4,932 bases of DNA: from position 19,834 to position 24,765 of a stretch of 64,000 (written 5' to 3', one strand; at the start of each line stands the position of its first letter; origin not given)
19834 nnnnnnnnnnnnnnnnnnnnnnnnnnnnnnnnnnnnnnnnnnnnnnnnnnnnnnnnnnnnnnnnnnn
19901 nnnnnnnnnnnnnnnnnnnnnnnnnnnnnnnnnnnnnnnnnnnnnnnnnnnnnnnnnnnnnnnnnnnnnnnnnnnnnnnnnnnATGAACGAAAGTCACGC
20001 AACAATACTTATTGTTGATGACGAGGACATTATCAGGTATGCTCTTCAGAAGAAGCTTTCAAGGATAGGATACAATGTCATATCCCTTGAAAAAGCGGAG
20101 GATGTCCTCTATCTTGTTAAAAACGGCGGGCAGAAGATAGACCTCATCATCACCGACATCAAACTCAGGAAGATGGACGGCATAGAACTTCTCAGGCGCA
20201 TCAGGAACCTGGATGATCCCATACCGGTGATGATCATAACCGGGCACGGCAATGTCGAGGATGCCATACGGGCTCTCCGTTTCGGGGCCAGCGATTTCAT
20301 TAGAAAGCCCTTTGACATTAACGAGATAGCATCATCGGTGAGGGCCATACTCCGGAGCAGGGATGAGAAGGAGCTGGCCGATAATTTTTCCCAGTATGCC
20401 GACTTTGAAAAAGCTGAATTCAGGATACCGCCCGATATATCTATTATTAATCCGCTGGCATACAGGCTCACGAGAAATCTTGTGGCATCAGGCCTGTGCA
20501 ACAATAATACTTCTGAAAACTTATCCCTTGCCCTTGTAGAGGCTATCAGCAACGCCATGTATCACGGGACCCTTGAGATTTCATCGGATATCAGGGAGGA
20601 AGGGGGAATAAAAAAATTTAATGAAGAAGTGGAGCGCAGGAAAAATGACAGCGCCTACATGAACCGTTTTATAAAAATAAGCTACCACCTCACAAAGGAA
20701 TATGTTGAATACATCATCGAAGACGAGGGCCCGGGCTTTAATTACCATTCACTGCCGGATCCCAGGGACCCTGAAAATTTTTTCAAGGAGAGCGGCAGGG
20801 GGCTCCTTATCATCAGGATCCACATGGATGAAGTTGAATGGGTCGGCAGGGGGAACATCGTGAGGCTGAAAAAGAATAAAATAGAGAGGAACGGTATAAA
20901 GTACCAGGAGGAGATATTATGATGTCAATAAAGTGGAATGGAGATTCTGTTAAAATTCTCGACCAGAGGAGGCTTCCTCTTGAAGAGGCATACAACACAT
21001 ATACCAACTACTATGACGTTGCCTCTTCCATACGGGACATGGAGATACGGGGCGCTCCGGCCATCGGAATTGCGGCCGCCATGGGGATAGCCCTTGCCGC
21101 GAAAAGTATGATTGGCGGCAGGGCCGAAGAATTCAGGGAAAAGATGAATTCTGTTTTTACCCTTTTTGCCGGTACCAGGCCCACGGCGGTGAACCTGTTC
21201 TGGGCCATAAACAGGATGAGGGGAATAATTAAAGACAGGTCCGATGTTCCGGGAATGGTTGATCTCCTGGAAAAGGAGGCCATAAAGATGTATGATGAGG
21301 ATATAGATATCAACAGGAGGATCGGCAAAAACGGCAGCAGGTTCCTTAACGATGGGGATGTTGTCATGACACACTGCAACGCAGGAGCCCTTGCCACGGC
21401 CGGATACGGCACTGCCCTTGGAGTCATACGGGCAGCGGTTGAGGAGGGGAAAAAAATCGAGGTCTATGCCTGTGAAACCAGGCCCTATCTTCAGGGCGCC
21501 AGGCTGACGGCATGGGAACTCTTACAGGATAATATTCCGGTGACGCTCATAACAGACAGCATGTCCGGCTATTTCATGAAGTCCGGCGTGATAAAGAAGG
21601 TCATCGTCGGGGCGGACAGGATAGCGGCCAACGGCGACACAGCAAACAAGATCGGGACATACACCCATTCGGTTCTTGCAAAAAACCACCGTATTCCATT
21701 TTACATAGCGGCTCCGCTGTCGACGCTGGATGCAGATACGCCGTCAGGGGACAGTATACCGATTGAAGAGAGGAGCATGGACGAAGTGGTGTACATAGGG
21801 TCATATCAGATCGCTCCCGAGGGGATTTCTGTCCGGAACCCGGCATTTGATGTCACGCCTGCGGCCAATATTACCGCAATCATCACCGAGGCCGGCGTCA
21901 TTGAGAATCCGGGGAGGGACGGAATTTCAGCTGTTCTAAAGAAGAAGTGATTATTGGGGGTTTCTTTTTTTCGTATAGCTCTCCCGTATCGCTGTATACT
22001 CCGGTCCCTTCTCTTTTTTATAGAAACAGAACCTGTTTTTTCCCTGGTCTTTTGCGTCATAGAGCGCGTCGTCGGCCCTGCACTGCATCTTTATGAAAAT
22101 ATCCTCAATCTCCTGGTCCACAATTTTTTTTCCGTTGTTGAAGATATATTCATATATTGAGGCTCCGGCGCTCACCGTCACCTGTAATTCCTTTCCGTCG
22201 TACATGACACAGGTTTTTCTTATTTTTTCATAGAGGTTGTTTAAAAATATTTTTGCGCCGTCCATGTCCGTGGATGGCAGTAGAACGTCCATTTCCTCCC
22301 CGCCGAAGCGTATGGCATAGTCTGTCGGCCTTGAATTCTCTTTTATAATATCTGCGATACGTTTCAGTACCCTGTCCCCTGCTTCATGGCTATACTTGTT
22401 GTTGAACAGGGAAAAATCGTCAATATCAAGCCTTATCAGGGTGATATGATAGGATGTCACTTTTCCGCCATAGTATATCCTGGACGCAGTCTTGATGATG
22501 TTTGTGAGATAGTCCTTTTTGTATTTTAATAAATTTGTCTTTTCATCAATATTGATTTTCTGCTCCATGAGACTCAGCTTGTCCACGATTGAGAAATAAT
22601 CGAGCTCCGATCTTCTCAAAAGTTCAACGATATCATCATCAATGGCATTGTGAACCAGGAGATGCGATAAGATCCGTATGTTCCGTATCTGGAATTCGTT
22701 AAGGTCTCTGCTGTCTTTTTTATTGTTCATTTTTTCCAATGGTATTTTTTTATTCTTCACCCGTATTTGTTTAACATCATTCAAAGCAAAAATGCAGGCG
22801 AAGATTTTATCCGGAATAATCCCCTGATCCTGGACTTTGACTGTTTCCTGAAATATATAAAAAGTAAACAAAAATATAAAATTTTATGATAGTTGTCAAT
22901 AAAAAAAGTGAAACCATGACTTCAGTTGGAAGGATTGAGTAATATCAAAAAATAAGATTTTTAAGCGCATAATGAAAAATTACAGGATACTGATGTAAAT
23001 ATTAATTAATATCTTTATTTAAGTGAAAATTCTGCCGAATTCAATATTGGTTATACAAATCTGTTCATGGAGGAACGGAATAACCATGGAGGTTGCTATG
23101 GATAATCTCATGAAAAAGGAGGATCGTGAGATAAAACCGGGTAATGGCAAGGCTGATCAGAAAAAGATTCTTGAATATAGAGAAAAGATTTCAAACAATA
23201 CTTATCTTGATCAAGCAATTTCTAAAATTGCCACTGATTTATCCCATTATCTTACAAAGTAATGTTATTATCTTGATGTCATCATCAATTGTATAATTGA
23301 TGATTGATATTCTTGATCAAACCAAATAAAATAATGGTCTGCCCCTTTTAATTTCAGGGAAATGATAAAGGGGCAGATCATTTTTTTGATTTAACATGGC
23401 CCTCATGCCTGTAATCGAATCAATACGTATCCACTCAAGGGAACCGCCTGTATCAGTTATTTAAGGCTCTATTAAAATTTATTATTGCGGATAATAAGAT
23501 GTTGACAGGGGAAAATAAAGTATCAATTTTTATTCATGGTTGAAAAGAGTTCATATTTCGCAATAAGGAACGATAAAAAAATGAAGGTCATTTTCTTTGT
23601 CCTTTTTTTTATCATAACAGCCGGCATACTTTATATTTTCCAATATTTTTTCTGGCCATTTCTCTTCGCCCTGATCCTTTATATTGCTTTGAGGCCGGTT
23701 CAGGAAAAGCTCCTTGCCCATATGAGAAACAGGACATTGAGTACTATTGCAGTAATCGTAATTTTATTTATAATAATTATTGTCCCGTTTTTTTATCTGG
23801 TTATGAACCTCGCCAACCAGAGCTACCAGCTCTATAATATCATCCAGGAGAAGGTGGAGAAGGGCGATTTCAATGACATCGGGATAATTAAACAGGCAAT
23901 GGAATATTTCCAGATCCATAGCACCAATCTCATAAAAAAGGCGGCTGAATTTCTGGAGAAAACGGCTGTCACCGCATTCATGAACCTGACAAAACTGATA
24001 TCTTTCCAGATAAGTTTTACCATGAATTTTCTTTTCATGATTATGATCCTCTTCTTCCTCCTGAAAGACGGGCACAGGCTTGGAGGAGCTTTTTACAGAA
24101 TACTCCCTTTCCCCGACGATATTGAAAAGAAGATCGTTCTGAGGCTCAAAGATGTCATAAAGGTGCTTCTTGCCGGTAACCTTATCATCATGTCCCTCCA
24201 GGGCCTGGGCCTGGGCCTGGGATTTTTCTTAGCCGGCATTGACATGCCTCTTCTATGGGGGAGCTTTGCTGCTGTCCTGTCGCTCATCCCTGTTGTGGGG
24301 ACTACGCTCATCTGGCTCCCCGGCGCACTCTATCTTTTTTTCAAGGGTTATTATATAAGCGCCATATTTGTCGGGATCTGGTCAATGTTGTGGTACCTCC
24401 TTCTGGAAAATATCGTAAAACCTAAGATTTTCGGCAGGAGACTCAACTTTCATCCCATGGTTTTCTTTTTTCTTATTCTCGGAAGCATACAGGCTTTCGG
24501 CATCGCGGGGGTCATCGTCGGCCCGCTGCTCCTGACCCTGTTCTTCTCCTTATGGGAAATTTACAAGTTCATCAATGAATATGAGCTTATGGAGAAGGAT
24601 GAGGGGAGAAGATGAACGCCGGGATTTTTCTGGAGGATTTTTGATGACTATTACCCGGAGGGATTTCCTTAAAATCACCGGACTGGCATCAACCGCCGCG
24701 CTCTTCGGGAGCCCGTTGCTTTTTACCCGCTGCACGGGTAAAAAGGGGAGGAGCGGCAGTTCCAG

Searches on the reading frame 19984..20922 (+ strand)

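Call 6: search_protein_families(library=pfam, proteins=[window:19984-20922:+])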
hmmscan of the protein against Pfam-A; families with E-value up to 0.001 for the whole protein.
window:19984-20922:+ (312 aa): 2 families
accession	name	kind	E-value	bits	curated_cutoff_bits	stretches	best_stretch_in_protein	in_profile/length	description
PF00072.30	Response_reg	-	7.2e-29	100.6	30.2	1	8-119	1-110/111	Response regulator receiver domain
PF13581.12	HATPase_c_2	-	1.2e-18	67.8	27.4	1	161-297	13-127/127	Histidine kinase-like ATPase domain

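Call 7: search_protein_families(library=ncbifam, proteins=[window:19984-20922:+])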
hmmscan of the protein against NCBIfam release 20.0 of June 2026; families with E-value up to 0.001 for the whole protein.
window:19984-20922:+ (312 aa): 104 families (the best 25 are shown)
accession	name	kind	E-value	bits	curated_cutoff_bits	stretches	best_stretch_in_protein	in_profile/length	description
NF006900.1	PRK09390.1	equivalog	1.7e-27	96.3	255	1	5-132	4-129/203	response regulator FixJ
TIGR01818.1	ntrC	equivalog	1e-24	87.2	558.6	1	8-132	1-123/463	nitrogen regulation protein NR(I)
NF045505.1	RR_RssB_Pseudo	equivalog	8.9e-24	84.2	700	1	1-139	1-135/394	two-component system response regulator RssB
NF045944.1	ResRegRpaBCyano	equivalog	1.9e-23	83.1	330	1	9-132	1-121/229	response regulator transcription factor RpaB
NF051870.1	NAssimRespRegNtrX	equivalog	4.9e-23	81.7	600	1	7-125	3-122/452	nitrogen assimilation response regulator NtrX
NF008469.0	PRK11361.1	equivalog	7e-23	81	714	1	5-128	4-125/461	acetoacetate metabolism transcriptional regulator AtoC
TIGR01387.1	cztR_silR_copR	subfamily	1e-22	80.9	279.2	1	8-130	1-121/218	heavy metal response regulator transcription factor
NF041733.1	resp_reg_CseB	equivalog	1.4e-22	80.2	350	1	7-134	2-126/228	two-component system response regulator CseB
NF007005.1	PRK09468.1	equivalog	6.2e-22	78.2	331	1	5-131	3-127/237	osmolarity response regulator transcription factor OmpR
TIGR02154.1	PhoB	equivalog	7e-22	77.8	296.2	1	6-138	3-134/226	phosphate regulon transcriptional regulator PhoB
NF047793.1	ResRegPgtA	equivalog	9.1e-22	77.4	650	1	3-128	3-126/414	two-component system response regulator PgtA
NF008176.1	PRK10923.1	equivalog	1.1e-21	77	620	1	6-129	4-126/469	nitrogen regulation protein NR(I)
NF053854.1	RespRegPhoBBctds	equivalog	1.3e-21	77.1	270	1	8-134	1-126/225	two-component system response regulator PhoB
NF012023.0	PRK15479.1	equivalog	2.1e-20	73.2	337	1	8-126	3-119/224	transcriptional regulator TctD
NF007928.2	PRK10643.1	equivalog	6.1e-20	71.8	330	1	8-129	3-122/216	two-component system response regulator PmrA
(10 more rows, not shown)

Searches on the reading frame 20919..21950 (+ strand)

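Call 6: search_protein_families(library=pfam, proteins=[window:20919-21950:+])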
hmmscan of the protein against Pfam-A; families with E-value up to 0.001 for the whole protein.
window:20919-21950:+ (343 aa): 1 family
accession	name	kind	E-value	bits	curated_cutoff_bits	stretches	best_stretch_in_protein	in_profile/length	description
PF01008.23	IF-2B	-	2.1e-94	316.3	22.4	1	42-329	1-279/280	Initiation factor 2 subunit family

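Call 7: search_protein_families(library=ncbifam, proteins=[window:20919-21950:+])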
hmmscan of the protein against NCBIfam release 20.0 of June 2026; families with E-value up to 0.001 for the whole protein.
window:20919-21950:+ (343 aa): 8 families
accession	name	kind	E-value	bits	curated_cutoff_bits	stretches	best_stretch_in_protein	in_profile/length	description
NF004326.0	PRK05720.1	subfamily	1.7e-137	458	271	1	2-342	11-354/358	s-methyl-5-thioribose-1-phosphate isomerase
TIGR00512.1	salvage_mtnA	equivalog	7.9e-134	445.8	279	1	3-329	2-334/335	S-methyl-5-thioribose-1-phosphate isomerase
TIGR00524.1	eIF-2B_rel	subfamily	5.2e-125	416.6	185.85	1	30-329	3-302/303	S-methyl-5-thioribose-1-phosphate isomerase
NF004700.0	PRK06036.1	equivalog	1.2e-123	412.5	528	1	1-331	1-331/339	S-methyl-5-thioribose-1-phosphate isomerase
NF004436.0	PRK05772.1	equivalog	1e-96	324.4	521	1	2-341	17-362/363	S-methyl-5-thioribose-1-phosphate isomerase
TIGR00511.1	ribulose_e2b2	equivalog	8.6e-69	232.1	314.1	1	33-329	4-287/301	ribose 1,5-bisphosphate isomerase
NF006210.0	PRK08335.1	equivalog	3.6e-27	95.3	339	1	41-331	16-272/275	translation initiation factor IF-2B subunit alpha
NF004994.0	PRK06372.1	equivalog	4.9e-11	42.5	249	1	169-329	98-247/253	translation initiation factor IF-2B subunit delta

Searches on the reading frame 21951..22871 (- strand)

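Call 6: search_protein_families(library=pfam, proteins=[window:21951-22871:-])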
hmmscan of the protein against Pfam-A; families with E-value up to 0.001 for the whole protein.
window:21951-22871:- (306 aa): 1 family
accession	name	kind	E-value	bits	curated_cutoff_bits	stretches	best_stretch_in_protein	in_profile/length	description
PF00990.26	GGDEF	-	1.3e-23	84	23.8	1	137-280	27-161/161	Diguanylate cyclase, GGDEF domain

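Call 7: search_protein_families(library=ncbifam, proteins=[window:21951-22871:-])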
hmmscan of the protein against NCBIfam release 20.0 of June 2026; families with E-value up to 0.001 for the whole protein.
window:21951-22871:- (306 aa): 19 families
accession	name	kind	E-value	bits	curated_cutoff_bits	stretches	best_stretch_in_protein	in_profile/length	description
NF041606.1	dguan_cyc_DgcA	equivalog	4.7e-29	101.4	370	1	116-282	187-337/340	diguanylate cyclase DgcA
TIGR00254.1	GGDEF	domain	1.1e-28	100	37.4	1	117-281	14-164/168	diguanylate cyclase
NF038266.1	diguan_SiaD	equivalog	5.1e-26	91.6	290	1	141-281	124-252/252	biofilm regulation diguanylate cyclase SiaD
NF007380.0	PRK09894.1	equivalog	1.1e-24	87.3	256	1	141-288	157-291/296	diguanylate cyclase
NF007135.0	PRK09581.1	equivalog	1.2e-24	86.9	474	1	117-282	301-453/457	PleD family two-component system response regulator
NF011955.1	PRK15426.1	equivalog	4.3e-19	68.1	408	1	138-285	425-562/564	cellulose biosynthesis regulator diguanylate cyclase DgcQ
NF047654.1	DiguCycDgcRLepto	equivalog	8e-19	67.6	500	1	112-281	139-293/295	diguanylate cyclase DgcR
NF051473.1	DigCycDgcsShew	equivalog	1.5e-18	67.2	400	1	138-282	162-289/291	diguanylate cyclase DgcS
NF007298.0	PRK09776.1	equivalog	5.7e-18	64.2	1135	1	141-288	714-849/1111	diguanylate cyclase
NF007423.1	PRK09966.1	equivalog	6.2e-18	64.9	325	1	92-242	214-371/390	diguanylate cyclase DgcN/YfiN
NF047872.1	GGDEF_GdpS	equivalog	7.8e-14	51.6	400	1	138-283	214-349/355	GGDEF domain-containing protein GdpS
NF045675.1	PhdiestaseDibA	equivalog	4.2e-13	48.5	980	1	141-287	233-367/623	phosphodiesterase DibA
NF040885.1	diguan_DgcJ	equivalog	1.3e-12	47.2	500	1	141-278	371-490/493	diguanylate cyclase DgcJ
NF050064.1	BlResRespRegCbrR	equivalog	1.6e-11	43.8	600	1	51-281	207-411/415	bile resistance response regulator CbrR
NF007474.0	PRK10060.1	equivalog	8.4e-11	40.8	782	1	139-287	263-398/663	cyclic di-GMP phosphodiesterase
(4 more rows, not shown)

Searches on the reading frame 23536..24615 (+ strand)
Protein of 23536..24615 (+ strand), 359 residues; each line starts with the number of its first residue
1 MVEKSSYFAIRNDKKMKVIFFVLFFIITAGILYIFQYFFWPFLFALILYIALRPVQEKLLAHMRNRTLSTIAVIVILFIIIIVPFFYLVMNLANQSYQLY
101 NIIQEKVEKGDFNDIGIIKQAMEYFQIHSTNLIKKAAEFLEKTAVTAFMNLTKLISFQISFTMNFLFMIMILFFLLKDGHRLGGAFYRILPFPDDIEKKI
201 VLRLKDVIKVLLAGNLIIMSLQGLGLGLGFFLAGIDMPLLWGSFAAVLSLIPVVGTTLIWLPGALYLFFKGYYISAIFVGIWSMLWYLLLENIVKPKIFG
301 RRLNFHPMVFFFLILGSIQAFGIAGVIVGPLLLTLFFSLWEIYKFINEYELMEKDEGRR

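Call 6: search_protein_families(library=pfam, proteins=[window:23536-24615:+])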
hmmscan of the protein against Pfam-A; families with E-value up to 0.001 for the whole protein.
window:23536-24615:+ (359 aa): 1 family
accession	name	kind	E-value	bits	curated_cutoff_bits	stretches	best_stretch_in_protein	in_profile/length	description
PF01594.21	AI-2E_transport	-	2e-47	162.4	34.3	1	20-339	3-322/327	AI-2E family transporter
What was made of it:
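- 23536..24615 (+): AI-2E family transporter gene, immediately upstream with a 28-nt gap. It is a conserved syntenic neighbour of both the degenerate and the canonical fdhAB in this spirochaete group. Pfam PF01594, 162 bits (call 6).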

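Call 7: search_protein_families(library=ncbifam, proteins=[window:23536-24615:+])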
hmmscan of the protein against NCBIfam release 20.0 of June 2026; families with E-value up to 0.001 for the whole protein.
window:23536-24615:+ (359 aa): 4 families
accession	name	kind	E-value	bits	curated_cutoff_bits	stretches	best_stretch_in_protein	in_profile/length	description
TIGR02872.1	spore_ytvI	equivalog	3.4e-30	105.6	198.15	1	17-339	1-335/341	sporulation integral membrane protein YtvI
NF008216.0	PRK10983.1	equivalog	3.2e-15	56.2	305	1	17-342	12-343/370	AI-2E family transporter YdiK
NF008930.0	PRK12287.1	subfamily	6e-13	49.1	318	1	17-315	13-300/344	AI-2E family transporter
NF045801.1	efflux_ABUW_0982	equivalog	8.4e-07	28.2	675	1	12-329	2-329/392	chloramphenicol efflux transporter CxpE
